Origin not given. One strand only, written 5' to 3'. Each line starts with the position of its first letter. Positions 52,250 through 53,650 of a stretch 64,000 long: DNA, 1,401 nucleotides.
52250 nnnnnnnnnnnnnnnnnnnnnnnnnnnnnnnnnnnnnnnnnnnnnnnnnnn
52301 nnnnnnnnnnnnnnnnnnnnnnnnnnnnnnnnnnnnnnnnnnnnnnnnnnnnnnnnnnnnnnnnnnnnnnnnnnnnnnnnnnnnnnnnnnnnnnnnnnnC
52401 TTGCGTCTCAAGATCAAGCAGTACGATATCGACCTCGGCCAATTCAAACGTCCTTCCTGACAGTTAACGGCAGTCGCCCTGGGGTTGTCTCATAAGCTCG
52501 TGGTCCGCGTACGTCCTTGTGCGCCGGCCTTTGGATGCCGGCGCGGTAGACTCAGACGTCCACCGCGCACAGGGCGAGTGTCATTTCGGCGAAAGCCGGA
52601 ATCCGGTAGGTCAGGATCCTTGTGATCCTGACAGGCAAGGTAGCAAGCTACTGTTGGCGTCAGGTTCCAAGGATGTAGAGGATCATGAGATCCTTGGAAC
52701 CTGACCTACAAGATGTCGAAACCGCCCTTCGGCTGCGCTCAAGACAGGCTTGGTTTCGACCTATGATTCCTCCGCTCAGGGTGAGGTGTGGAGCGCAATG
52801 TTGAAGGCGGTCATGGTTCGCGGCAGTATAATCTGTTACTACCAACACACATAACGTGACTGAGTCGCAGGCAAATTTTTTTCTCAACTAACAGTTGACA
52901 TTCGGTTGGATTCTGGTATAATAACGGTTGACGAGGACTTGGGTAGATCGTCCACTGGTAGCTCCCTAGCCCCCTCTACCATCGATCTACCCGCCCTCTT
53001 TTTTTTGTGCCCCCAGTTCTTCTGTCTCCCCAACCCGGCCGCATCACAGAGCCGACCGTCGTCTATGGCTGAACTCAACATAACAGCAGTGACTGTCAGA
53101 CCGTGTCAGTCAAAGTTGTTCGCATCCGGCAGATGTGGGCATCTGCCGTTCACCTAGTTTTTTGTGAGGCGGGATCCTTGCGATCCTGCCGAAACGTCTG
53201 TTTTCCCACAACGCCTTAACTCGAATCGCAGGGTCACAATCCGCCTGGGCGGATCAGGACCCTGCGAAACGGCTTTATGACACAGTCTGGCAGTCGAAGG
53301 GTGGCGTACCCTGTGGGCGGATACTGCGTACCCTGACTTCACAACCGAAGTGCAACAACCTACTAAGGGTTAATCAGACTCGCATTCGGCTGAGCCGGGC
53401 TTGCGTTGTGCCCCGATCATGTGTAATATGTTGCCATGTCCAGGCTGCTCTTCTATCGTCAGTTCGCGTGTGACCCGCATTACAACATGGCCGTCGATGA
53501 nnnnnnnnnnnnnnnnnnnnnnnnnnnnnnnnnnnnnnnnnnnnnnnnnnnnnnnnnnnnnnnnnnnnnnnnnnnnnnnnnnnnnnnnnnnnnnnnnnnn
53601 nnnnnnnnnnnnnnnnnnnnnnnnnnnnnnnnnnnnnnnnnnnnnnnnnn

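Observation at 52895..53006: Orphan near-consensus promoter driving only a long hairpin with a C-rich loop and a U8 tail: candidate small RNA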

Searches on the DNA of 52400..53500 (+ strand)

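Call 4: search_rna_families(source=window, start=52400, end=53500, threshold=evalue, max_evalue=10, show_alignments=3)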
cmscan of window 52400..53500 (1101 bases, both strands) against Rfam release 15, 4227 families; matches with E-value up to 10: 2.
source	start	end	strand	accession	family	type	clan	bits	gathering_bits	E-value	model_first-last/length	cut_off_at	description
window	53124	53194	+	RF03573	mir-1954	Gene; miRNA;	-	17.4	99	1.3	1-82/82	no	mir-1954 microRNA precursor family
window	53019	53069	-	RF01276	sR53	Gene; snRNA; snoRNA; CD-box;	-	17.2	49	0.27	1-60/60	no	Small nucleolar RNA sR53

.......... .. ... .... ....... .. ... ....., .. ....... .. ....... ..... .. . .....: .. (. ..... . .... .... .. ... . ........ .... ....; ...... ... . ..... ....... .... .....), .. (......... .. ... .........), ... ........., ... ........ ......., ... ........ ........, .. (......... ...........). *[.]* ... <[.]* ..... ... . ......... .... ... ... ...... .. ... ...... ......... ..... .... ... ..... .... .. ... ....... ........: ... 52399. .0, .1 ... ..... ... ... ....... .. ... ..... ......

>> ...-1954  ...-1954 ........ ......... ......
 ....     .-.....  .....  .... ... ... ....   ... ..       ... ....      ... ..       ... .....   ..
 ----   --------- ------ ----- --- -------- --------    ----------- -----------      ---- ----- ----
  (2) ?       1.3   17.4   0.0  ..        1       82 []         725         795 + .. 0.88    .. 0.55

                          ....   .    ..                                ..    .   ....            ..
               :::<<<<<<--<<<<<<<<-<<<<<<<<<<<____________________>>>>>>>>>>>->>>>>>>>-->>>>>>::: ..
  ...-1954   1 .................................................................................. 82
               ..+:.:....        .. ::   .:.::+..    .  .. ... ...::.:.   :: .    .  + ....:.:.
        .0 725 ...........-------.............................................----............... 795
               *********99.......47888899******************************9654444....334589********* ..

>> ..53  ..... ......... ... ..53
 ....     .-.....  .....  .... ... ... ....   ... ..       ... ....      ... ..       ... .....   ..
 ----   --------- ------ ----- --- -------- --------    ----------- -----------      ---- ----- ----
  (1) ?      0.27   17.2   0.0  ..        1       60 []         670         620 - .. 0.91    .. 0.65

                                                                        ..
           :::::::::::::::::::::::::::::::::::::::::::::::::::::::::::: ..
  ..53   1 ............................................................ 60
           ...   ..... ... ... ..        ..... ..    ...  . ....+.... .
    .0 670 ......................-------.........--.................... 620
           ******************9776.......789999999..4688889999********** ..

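Call 25: build_rna_model(alignment_id=A4, structure=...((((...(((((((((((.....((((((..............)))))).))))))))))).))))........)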
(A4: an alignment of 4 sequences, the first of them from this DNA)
Model R1 built from alignment A4 (4 sequences, 77 columns); structure: as given.
model positions 77; base pairs 21; branch points 0; effective number of sequences 1.17; information 0.734 bits per position. Calibrated on 0.2 Mb of random sequence (short: E-values are rough).
structure used (alignment columns):
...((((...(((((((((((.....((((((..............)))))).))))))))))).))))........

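Call 27: search_with_rna_model(model_id=R1, sources=[window, L001, L002, L003, L004, L005, L006, L007, L008, L009, L010, L011, L012, L013, L014, L015, L016], max_evalue=10)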
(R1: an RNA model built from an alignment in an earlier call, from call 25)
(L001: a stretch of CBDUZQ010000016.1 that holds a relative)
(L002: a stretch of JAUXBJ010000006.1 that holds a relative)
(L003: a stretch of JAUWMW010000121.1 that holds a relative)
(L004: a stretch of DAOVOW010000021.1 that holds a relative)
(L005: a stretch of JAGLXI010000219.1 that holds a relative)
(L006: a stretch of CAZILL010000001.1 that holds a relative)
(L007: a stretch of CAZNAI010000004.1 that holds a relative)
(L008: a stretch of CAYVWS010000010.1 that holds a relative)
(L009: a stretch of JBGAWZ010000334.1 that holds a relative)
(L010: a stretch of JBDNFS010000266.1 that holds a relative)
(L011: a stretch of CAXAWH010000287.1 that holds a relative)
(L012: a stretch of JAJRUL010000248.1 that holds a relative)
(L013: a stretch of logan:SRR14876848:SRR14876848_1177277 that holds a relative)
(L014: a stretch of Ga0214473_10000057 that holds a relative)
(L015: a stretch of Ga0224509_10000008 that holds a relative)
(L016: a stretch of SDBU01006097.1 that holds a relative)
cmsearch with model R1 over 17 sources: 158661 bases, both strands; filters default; matches with E-value up to 10: 15.
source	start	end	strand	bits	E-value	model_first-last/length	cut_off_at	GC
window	52930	53006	+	109.5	1.6e-32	1-77/77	no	0.55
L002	264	340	+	109.5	1.6e-32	1-77/77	no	0.55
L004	2203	2279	+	109.5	1.6e-32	1-77/77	no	0.55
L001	2499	2575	+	108.7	2.9e-32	1-77/77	no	0.56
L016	614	690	-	108.7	2.9e-32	1-77/77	no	0.56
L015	1140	1216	-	107.8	5.6e-32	1-77/77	no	0.57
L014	2335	2411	-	106.4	1.6e-31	1-77/77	no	0.52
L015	909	957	+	20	0.002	1-77/77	no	0.51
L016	619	695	+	14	0.18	1-77/77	no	0.57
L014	2340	2416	+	13.9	0.2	1-77/77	no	0.55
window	52925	53001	-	11.6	1.1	1-77/77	no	0.58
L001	2494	2570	-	11.6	1.1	1-77/77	no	0.58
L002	259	335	-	11.6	1.1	1-77/77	no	0.58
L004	2198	2274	-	11.6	1.1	1-77/77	no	0.58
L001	2158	2188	+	11.1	1.6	1-77/77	no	0.48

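Call 38: search_with_rna_model(model_id=R1, sources=[L017, L018, L019, L020, L021, L022], max_evalue=10, show_alignments=6)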
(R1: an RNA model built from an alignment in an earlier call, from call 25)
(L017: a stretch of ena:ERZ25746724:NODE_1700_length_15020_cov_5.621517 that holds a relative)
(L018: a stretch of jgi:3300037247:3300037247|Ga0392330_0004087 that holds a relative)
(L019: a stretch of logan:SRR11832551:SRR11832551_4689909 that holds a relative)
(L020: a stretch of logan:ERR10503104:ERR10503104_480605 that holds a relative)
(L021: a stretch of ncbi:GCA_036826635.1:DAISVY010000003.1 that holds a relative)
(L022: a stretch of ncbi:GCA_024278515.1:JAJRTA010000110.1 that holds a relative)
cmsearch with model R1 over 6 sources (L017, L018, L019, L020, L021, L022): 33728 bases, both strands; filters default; matches with E-value up to 10: 5.
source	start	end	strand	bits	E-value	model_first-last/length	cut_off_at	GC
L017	193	269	+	109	5.1e-33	1-77/77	no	0.56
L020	495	571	+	109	5.1e-33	1-77/77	no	0.56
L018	2405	2481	+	107.8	1.2e-32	1-77/77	no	0.57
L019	75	151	+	107.8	1.2e-32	1-77/77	no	0.57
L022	455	531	+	107.1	2.1e-32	1-77/77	no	0.58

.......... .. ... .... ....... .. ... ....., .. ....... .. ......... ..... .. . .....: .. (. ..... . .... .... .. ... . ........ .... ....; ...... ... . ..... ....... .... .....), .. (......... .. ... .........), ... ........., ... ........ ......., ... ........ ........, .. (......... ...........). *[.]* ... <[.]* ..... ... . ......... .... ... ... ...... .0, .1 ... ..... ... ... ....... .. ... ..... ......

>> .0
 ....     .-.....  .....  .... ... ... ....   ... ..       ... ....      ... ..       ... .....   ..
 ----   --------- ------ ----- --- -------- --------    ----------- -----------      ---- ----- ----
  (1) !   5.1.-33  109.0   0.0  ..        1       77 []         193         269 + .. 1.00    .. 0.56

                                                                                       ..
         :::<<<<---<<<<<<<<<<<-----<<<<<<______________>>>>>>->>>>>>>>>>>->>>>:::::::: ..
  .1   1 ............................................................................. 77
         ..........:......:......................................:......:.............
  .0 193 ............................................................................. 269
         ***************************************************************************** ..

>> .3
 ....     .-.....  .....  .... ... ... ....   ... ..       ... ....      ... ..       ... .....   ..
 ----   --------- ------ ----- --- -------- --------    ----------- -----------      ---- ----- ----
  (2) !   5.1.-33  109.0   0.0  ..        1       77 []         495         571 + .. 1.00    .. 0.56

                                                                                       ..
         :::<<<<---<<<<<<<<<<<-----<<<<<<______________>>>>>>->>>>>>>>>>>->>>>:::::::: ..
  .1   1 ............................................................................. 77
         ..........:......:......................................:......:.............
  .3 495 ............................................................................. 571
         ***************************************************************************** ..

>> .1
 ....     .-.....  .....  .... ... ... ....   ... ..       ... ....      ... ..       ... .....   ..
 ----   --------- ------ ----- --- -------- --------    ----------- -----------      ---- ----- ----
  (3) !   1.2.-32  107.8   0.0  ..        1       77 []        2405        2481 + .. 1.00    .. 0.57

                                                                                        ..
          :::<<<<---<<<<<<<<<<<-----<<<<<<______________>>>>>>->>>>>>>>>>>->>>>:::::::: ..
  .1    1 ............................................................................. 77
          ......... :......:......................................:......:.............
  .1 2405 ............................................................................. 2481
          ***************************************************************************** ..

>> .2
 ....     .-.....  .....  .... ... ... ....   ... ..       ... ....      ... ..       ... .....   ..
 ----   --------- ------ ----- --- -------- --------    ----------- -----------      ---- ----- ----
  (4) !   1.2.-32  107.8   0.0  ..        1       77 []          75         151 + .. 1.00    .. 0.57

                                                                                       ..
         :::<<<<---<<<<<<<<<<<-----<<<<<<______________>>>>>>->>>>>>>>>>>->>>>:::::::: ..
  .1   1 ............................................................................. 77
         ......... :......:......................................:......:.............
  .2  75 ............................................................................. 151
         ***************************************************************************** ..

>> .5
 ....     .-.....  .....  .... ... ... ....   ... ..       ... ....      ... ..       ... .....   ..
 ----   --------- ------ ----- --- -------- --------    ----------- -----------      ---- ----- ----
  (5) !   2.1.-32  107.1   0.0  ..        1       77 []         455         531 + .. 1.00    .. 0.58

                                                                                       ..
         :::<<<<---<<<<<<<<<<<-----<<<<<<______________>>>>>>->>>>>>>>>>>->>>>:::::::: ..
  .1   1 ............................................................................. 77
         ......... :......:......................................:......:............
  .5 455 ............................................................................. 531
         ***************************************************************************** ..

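Call 53: search_with_rna_model(model_id=R1, sources=[L023, L024, L025, L026, L027, L028, L021, L005, L006, L007, L008, L009, L012], max_evalue=10, show_alignments=5)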
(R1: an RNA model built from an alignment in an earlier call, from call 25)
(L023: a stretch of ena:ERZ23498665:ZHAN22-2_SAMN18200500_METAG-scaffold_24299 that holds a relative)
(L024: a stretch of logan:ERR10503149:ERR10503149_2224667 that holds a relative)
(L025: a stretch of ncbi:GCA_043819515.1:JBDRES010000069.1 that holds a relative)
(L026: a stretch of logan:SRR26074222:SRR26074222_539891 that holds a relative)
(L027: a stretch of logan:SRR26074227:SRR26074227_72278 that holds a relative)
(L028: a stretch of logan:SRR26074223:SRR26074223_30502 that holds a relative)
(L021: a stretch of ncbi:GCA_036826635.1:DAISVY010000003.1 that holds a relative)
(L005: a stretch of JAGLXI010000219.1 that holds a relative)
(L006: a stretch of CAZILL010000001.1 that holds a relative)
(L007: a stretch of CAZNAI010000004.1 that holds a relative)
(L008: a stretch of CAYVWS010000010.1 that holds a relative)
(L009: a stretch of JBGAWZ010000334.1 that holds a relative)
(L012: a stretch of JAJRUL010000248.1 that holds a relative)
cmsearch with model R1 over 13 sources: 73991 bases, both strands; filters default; matches with E-value up to 10: 2.
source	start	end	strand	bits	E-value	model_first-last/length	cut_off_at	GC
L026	910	956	+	10.2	1.5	1-77/77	no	0.55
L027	816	862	+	10.2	1.5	1-77/77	no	0.55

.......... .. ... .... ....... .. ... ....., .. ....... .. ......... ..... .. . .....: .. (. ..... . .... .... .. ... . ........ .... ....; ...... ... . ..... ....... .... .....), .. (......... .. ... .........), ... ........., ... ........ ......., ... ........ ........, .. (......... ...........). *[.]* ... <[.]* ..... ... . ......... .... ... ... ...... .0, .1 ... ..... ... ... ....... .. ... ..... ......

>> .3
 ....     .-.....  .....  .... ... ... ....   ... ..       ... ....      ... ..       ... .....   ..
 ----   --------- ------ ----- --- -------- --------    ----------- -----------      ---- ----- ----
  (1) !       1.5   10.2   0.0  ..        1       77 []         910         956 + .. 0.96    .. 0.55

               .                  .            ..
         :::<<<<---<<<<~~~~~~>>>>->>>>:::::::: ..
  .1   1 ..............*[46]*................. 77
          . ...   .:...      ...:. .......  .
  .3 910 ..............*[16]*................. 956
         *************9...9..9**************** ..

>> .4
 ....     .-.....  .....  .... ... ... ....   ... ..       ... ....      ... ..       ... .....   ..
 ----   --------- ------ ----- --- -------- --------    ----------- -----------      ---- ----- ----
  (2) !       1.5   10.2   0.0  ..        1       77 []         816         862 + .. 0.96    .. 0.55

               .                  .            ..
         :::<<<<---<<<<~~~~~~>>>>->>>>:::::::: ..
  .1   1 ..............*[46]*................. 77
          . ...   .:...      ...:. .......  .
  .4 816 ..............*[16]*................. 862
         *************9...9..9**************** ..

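Call 61: search_dna_similar(query=window:52877-53020:+, collection=plasmids, mode=distant, max_evalue=0.01, max_rows=5)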
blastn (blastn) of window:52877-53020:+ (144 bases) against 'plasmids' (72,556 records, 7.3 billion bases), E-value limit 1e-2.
No match.
